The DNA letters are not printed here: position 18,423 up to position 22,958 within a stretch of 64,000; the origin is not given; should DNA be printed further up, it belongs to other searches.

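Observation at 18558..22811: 1417-aa secreted protein combining two PSCyt-like CxxCH motifs with a cysteine-less FGE-sulfatase-like domain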

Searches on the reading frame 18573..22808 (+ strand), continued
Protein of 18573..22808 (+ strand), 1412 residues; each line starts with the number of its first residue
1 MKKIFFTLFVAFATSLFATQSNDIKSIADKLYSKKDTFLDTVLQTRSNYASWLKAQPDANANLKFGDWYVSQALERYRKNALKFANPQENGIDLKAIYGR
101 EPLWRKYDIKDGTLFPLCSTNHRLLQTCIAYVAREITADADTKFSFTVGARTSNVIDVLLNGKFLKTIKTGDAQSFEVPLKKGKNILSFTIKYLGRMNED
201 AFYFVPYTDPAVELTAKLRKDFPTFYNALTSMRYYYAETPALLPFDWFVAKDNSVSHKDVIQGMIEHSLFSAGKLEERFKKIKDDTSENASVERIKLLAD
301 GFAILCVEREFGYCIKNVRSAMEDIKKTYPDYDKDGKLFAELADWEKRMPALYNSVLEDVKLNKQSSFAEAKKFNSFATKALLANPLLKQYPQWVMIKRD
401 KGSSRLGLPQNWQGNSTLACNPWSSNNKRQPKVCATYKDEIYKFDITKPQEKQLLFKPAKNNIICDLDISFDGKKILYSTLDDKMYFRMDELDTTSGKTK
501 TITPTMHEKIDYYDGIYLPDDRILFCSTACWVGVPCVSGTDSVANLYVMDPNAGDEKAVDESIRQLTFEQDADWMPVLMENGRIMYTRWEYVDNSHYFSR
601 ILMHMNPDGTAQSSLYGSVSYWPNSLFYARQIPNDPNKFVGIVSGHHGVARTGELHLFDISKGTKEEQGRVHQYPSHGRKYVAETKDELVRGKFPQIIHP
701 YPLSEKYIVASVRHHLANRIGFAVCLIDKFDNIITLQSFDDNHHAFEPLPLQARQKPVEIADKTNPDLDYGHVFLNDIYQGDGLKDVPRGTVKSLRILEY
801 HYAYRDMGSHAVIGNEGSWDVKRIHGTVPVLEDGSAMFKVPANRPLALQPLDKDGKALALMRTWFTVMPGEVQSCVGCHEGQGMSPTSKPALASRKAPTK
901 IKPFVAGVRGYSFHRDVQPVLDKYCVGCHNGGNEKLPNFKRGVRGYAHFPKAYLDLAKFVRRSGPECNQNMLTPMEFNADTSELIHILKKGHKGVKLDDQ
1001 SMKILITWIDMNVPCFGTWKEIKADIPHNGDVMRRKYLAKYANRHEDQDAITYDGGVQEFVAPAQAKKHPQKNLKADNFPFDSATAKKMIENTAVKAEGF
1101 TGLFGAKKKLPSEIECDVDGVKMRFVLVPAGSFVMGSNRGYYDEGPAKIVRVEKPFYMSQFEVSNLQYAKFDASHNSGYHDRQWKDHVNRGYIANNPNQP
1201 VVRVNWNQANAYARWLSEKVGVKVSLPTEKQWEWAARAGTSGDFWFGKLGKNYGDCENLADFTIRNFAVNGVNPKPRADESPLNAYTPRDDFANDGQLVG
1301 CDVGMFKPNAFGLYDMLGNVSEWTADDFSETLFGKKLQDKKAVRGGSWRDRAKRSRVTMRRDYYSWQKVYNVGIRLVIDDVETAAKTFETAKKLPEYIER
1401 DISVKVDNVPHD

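Call 11: find_homologous_proteins(query=window:18573-22808:+, max_evalue=0.00001)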
Query window:18573-22808:+ (1412 aa): 397 proteins with E <= 0.00001 among 7554 candidates; the best 120 are listed.
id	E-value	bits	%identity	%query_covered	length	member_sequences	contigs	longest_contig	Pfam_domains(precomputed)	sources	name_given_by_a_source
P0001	0.0e+0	3341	100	100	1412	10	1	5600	PF18582.7,PF03781.23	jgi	-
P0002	0.0e+0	2695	81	100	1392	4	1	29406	PF18582.7,PF03781.23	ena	-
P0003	0.0e+0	2428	73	100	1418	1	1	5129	PF18582.7,PF03781.23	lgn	-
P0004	0.0e+0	2404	73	100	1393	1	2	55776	PF18582.7,PF03781.23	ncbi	-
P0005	0.0e+0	2332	71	98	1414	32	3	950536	PF18582.7,PF03781.23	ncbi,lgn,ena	-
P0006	0.0e+0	2325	70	100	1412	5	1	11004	PF18582.7,PF03781.23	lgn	-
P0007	0.0e+0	2300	70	99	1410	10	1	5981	PF18582.7,PF03781.23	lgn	-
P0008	0.0e+0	2234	68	100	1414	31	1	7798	PF18582.7,PF03781.23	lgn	-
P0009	0.0e+0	2211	68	100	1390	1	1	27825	PF18582.7,PF03781.23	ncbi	-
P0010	0.0e+0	2158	65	100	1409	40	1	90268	PF18582.7,PF03781.23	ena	-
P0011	0.0e+0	1966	60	100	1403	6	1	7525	PF18582.7,PF03781.23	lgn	-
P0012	0.0e+0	1853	58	98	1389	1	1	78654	PF18582.7,PF03781.23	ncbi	-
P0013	0.0e+0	1814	58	96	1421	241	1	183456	PF18582.7,PF03781.23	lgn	-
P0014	0.0e+0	1706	55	99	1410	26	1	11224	PF18582.7,PF03781.23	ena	-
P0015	0.0e+0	1691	60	84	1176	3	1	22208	PF18582.7,PF03781.23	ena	-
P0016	0.0e+0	1686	54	99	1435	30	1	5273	PF18582.7,PF03781.23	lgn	-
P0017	0.0e+0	1684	54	100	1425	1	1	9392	PF18582.7,PF03781.23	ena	-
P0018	0.0e+0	1682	53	100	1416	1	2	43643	PF18582.7,PF03781.23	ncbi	-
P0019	0.0e+0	1673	53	100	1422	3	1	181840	PF18582.7,PF03781.23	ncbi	-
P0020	0.0e+0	1665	53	99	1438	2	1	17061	PF18582.7,PF03781.23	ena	-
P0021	0.0e+0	1664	53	99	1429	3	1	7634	PF18582.7,PF03781.23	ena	-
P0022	0.0e+0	1658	54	100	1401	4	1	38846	PF18582.7,PF03781.23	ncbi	-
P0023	0.0e+0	1653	53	99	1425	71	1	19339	PF18582.7,PF03781.23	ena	-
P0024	0.0e+0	1646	53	99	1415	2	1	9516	PF18582.7,PF03781.23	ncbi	-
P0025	0.0e+0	1540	52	97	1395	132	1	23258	PF18582.7,PF03781.23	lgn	-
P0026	0.0e+0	1428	49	98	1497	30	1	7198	PF18582.7,PF03781.23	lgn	-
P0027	0.0e+0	1428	48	99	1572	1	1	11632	PF18582.7,PF03781.23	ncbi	-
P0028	0.0e+0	1418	49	99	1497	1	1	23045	PF18582.7,PF03781.23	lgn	-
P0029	0.0e+0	1014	39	98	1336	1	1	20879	PF18582.7,PF03781.23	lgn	-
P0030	0.0e+0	1013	38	97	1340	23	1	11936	PF18582.7,PF03781.23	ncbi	ncbi:MAG: SUMF1/EgtB/PvdO family nonheme iron enzyme [Planctomycetota bacterium]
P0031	2.7e-298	1011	38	96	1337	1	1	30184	PF18582.7,PF03781.23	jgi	jgi:formylglycine-generating enzyme required for sulfatase activity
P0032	1.6e-296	1005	38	96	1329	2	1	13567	PF18582.7,PF03781.23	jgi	jgi:formylglycine-generating enzyme required for sulfatase activity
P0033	3.4e-295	1001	39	98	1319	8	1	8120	PF18582.7,PF03781.23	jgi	-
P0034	1.8e-294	998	38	96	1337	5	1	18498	PF18582.7,PF03781.23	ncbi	ncbi:MAG: SUMF1/EgtB/PvdO family nonheme iron enzyme [Planctomycetota bacterium]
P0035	2.5e-294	998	39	98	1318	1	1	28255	PF18582.7,PF03781.23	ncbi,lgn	ncbi:MAG: SUMF1/EgtB/PvdO family nonheme iron enzyme [Phycisphaerales bacterium]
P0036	5.6e-294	997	38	97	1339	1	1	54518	PF18582.7,PF03781.23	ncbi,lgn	-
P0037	3.6e-293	994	39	96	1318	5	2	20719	PF18582.7,PF03781.23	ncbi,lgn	-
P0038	9.9e-292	989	39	98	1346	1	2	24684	PF18582.7,PF03781.23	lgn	-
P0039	8.4e-291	986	39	96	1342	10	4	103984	PF18582.7,PF03781.23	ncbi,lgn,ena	-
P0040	2.0e-290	985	38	97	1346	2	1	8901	PF18582.7,PF03781.23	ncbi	-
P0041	2.5e-290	985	39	98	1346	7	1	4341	PF18582.7,PF03781.23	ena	-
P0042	3.5e-290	984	39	97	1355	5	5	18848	PF18582.7,PF03781.23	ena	-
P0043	9.3e-290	983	38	98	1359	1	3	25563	PF18582.7,PF03781.23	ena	-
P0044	9.6e-290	983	39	98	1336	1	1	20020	PF18582.7,PF03781.23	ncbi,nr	ncbi:MAG: SUMF1/EgtB/PvdO family nonheme iron enzyme [bacterium]|nr:SUMF1/EgtB/PvdO family nonheme i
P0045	9.7e-290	983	38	99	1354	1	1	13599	PF18582.7,PF03781.23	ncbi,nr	ncbi:MAG: SUMF1/EgtB/PvdO family nonheme iron enzyme [Candidatus Hydrogenedentes bacterium]|nr:SUMF1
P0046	1.7e-289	982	39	96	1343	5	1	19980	PF18582.7,PF03781.23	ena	-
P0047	2.1e-289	982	38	98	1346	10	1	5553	PF18582.7,PF03781.23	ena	-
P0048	2.1e-289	982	39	95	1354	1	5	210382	PF18582.7,PF03781.23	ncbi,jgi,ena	-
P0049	1.6e-288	979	39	97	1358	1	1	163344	PF18582.7,PF03781.23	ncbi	-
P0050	1.8e-288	978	39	95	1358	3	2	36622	PF18582.7,PF03781.23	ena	-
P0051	9.0e-288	976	39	95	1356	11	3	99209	PF18582.7,PF03781.23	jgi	jgi:formylglycine-generating enzyme required for sulfatase activity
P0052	1.9e-287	975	38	97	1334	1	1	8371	PF18582.7,PF03781.23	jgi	jgi:formylglycine-generating enzyme required for sulfatase activity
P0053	4.3e-287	974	39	95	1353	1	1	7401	PF18582.7,PF03781.23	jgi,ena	-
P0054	6.2e-287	973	39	96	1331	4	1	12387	PF18582.7,PF03781.23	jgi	-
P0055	6.3e-287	973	39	96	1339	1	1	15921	PF18582.7,PF03781.23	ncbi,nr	ncbi:MAG: SUMF1/EgtB/PvdO family nonheme iron enzyme [Candidatus Hydrogenedentes bacterium]|nr:SUMF1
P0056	7.1e-287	973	39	95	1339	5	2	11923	PF18582.7,PF03781.23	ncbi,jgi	ncbi:MAG: SUMF1/EgtB/PvdO family nonheme iron enzyme [Planctomycetota bacterium]|jgi:formylglycine-g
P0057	8.9e-287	973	39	95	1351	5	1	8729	PF18582.7,PF03781.23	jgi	-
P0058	9.9e-286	969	39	93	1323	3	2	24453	PF18582.7,PF03781.23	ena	-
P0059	1.8e-285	969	38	98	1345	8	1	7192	PF18582.7,PF03781.23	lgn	-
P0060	2.1e-285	968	38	98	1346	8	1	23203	PF18582.7,PF03781.23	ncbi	-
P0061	6.8e-285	967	38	97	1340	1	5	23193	PF18582.7,PF03781.23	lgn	-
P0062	8.3e-285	966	38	96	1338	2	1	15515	PF18582.7,PF03781.23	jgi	jgi:formylglycine-generating enzyme required for sulfatase activity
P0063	2.4e-284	965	39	96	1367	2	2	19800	PF18582.7,PF03781.23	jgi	-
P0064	2.6e-284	965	39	96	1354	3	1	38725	PF18582.7,PF03781.23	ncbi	-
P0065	1.0e-283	963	39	97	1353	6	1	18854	PF18582.7,PF03781.23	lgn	-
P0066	1.4e-283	962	39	96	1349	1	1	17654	PF18582.7,PF03781.23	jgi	-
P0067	4.2e-283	961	38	98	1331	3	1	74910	PF18582.7,PF03781.23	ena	-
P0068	1.1e-282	959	39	92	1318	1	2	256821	PF18582.7,PF03781.23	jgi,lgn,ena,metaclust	metaclust:\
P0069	1.1e-282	959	39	98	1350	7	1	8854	PF18582.7,PF03781.23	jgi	-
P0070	7.8e-282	956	38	98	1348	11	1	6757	PF18582.7,PF03781.23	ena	-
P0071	8.2e-282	956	38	95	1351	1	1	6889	PF18582.7,PF03781.23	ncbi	-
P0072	8.2e-281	953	38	96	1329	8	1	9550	PF18582.7,PF03781.23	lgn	-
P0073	1.9e-280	952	38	93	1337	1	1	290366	PF18582.7,PF03781.23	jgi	jgi:formylglycine-generating enzyme required for sulfatase activity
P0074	2.5e-280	952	38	96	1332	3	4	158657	PF18582.7,PF03781.23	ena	-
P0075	3.9e-280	951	38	95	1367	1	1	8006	PF18582.7,PF03781.23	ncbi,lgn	-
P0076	4.7e-280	951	38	96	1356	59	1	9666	PF18582.7,PF03781.23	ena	-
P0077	1.1e-279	949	40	95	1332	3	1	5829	PF18582.7,PF03781.23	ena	-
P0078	2.1e-279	948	38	95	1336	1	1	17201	PF18582.7,PF03781.23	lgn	-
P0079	2.9e-279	948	38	96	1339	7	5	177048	PF18582.7,PF03781.23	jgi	jgi:formylglycine-generating enzyme required for sulfatase activity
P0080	9.1e-279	946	38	94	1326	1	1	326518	PF18582.7,PF03781.23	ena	-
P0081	1.9e-278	945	39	98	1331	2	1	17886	PF18582.7,PF03781.23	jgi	-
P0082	4.5e-278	944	37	97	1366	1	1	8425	PF18582.7,PF03781.23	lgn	-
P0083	5.9e-278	944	38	97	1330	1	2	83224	PF18582.7,PF03781.23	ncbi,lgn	-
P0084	6.6e-278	943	38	97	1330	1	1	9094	PF18582.7,PF03781.23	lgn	-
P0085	6.7e-278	943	38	96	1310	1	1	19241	PF18582.7,PF03781.23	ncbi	-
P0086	8.4e-278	943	44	75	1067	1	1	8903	PF18582.7,PF03781.23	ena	-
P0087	1.1e-277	943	39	96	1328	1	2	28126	PF18582.7,PF03781.23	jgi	-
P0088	2.6e-277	942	37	95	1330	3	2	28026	PF18582.7,PF03781.23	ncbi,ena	-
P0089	1.2e-276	939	38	93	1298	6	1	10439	PF18582.7,PF03781.23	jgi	-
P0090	1.6e-276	939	38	93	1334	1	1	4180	PF18582.7,PF03781.23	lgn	-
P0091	1.9e-276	939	38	93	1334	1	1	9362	PF18582.7,PF03781.23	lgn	-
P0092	2.1e-276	939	38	96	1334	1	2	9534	PF18582.7,PF03781.23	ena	-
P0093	2.3e-276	938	37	93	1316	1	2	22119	PF18582.7,PF03781.23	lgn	-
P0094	2.3e-276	938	38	97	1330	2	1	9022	PF18582.7,PF03781.23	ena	-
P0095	2.4e-276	938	39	96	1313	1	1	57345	PF18582.7,PF03781.23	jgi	jgi:formylglycine-generating enzyme required for sulfatase activity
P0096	2.7e-276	938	43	75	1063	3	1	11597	PF18582.7,PF03781.23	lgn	-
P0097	4.4e-276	937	38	96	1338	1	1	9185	PF18582.7,PF03781.23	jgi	-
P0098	5.9e-276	937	37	97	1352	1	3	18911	PF18582.7,PF03781.23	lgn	-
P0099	6.1e-276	937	38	99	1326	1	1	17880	PF18582.7,PF03781.23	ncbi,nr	ncbi:MAG: SUMF1/EgtB/PvdO family nonheme iron enzyme [Sedimentisphaerales bacterium]|nr:SUMF1/EgtB/P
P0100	9.8e-276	936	38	96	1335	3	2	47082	PF18582.7,PF03781.23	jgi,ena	-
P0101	2.5e-275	935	43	75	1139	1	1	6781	PF18582.7,PF03781.23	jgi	-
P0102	4.0e-275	934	38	97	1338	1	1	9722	PF18582.7,PF03781.23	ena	-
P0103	5.5e-275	934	39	96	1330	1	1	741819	PF18582.7,PF03781.23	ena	-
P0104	2.3e-274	932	39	96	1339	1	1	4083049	PF18582.7,PF03781.23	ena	-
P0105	1.2e-273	929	39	93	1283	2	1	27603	PF18582.7,PF03781.23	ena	-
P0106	1.5e-273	929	43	75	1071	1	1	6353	PF18582.7,PF03781.23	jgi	jgi:formylglycine-generating enzyme required for sulfatase activity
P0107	3.4e-273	928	43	75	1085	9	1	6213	PF18582.7,PF03781.23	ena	-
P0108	4.4e-273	927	37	97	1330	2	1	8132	PF18582.7,PF03781.23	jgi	-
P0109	7.4e-273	927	43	75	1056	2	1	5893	PF18582.7,PF03781.23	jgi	jgi:formylglycine-generating enzyme required for sulfatase activity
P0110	7.8e-273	927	38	97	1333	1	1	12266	PF18582.7,PF03781.23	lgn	-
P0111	7.8e-273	927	38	97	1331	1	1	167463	PF18582.7,PF03781.23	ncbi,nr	ncbi:MAG: SUMF1/EgtB/PvdO family nonheme iron enzyme [Pirellulales bacterium]|nr:SUMF1/EgtB/PvdO fam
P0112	1.3e-272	926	38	95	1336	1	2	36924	PF18582.7,PF03781.23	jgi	-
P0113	1.4e-272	926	38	96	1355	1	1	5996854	PF18582.7,PF03781.23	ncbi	-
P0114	2.0e-272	925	38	96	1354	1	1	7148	PF18582.7,PF03781.23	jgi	jgi:formylglycine-generating enzyme required for sulfatase activity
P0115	2.1e-272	925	37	94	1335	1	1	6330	PF18582.7,PF03781.23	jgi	jgi:formylglycine-generating enzyme required for sulfatase activity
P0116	2.7e-272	925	38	95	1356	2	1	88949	PF18582.7,PF03781.23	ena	-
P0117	2.7e-272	925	42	78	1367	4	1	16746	PF18582.7,PF03781.23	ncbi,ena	-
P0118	3.2e-272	925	38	96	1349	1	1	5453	PF18582.7,PF03781.23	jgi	jgi:formylglycine-generating enzyme required for sulfatase activity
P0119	7.3e-272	923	44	75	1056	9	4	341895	PF18582.7,PF03781.23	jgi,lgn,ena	-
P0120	9.8e-272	923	42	76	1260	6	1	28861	PF18582.7,PF03781.23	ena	-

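Call 23: find_related_loci(query=window:18573-22808:+, collection=genome_contigs, flank=10000)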
Query window:18573-22808:+ (1412 aa) in genome_contigs; peptide patterns used: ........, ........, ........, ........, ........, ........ (x = any residue, [..] = any of these).
56 stretches matched a pattern; 42 encode a relative of the query (tblastn E <= 1e-3); 41 distinct loci.
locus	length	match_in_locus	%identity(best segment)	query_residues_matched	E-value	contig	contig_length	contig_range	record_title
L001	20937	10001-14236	68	1-1412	0e+0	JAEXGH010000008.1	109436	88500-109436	MAG: Verrucomicrobia bacterium isolate OH_HBB_6 k127_1780395, whole genome shotgun sequence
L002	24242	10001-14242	68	1-1412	0e+0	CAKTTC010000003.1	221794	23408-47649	MAG: uncultured Opitutales bacterium isolate REFINED_METABAT215_TOP10_CONTIGS_1500_ASSEMBLY_K77_MERGED__Hadza_MoBio_hadz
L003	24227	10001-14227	65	1-1412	0e+0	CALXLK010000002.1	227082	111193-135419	MAG: uncultured Opitutales bacterium isolate BRZ_A__bin45 genome assembly, contig: BRZ_A__NODE_53_length_227082_cov_11.7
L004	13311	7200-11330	71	31-1410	0e+0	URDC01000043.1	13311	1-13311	uncultured Opitutales bacterium isolate UMGS885 genome assembly, contig: NODE_487_length_13311_cov_11.238760, whole geno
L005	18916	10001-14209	60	1-1412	0e+0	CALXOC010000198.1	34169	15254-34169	MAG: uncultured Opitutales bacterium isolate E09__bin38 genome assembly, contig: E09__k127_3746183, whole genome shotgun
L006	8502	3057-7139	58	31-1409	0e+0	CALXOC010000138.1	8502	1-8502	MAG: uncultured Opitutales bacterium isolate E09__bin38 genome assembly, contig: E09__k127_3509811, whole genome shotgun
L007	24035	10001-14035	58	31-1380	0e+0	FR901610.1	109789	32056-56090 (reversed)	Coraliomargarita sp. CAG:312 genomic scaffold, scf177, whole genome shotgun sequence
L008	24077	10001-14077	55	29-1397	0e+0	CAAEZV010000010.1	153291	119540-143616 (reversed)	MAG TPA_asm: Opitutales bacterium, isolate HGM23550, WGS project CAAEZV010000000 data, contig: SRS020394_33_k99_7090, wh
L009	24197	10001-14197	53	17-1409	0e+0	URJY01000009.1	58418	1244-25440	uncultured Opitutales bacterium isolate UMGS1069 genome assembly, contig: NODE_82_length_58418_cov_10.726728, whole geno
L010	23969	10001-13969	55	67-1401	0e+0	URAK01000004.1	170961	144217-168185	uncultured Opitutales bacterium isolate UMGS811 genome assembly, contig: NODE_28_length_170961_cov_9.567288, whole genom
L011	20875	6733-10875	57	1-1380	0e+0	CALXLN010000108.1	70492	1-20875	MAG: uncultured Opitutales bacterium isolate E27__bin283 genome assembly, contig: E27__k127_2043243, whole genome shotgu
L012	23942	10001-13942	49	2-1396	0e+0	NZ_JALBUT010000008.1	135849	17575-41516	Intestinicryptomonas porci strain Cla-KB-P66 seq8, whole genome shotgun sequence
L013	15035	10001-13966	49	7-1395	0e+0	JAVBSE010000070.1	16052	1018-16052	MAG: Opitutales bacterium isolate EPI_MAG_00215 c_000011311994, whole genome shotgun sequence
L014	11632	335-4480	48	6-1409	0e+0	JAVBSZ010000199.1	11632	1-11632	MAG: Opitutales bacterium isolate EPI_MAG_00237 c_000004888249, whole genome shotgun sequence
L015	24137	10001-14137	48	32-1388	0e+0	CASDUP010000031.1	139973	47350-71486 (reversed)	uncultured Verrucomicrobiota bacterium isolate CO.O39.metabat-bins.424 genome assembly, contig: CO.O39.metabat-bins.424.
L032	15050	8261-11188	41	373-1377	0e+0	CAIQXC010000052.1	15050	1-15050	MAG: Akkermansiaceae bacterium isolate Ki1-2-2m_bin-203 genome assembly, contig: bin-203:052/952, whole genome shotgun s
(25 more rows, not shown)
